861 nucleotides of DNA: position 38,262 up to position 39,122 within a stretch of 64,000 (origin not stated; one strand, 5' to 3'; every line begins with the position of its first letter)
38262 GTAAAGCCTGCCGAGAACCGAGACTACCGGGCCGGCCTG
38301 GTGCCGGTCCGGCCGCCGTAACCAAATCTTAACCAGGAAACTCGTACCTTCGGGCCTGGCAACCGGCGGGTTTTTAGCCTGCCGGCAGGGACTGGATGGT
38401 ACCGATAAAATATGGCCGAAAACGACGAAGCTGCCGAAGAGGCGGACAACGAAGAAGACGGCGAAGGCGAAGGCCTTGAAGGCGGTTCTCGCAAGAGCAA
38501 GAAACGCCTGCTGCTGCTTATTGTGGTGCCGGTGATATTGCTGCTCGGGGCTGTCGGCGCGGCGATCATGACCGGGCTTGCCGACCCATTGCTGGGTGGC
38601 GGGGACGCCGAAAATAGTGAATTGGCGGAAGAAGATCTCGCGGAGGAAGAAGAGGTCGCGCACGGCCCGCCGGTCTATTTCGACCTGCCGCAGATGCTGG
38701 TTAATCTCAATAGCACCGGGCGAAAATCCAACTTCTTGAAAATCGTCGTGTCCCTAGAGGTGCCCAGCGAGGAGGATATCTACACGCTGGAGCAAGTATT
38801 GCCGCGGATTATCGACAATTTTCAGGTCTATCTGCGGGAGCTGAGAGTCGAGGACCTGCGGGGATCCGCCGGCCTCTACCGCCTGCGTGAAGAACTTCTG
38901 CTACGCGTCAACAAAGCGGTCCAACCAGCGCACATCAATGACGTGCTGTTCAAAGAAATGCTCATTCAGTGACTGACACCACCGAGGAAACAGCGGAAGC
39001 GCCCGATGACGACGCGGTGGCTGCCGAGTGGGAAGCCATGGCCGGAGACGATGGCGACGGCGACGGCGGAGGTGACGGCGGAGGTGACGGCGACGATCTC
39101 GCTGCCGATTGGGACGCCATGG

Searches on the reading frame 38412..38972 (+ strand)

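Call 49: search_protein_families(library=pfam, proteins=[window:38412-38972:+], max_evalue=0.001)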
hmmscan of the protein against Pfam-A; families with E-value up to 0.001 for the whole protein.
window:38412-38972:+ (186 aa): 1 family
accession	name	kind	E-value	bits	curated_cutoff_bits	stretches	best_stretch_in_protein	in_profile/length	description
PF03748.19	FliL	-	8.1e-20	71.7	24.6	1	89-186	1-103/103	Flagellar basal body-associated protein FliL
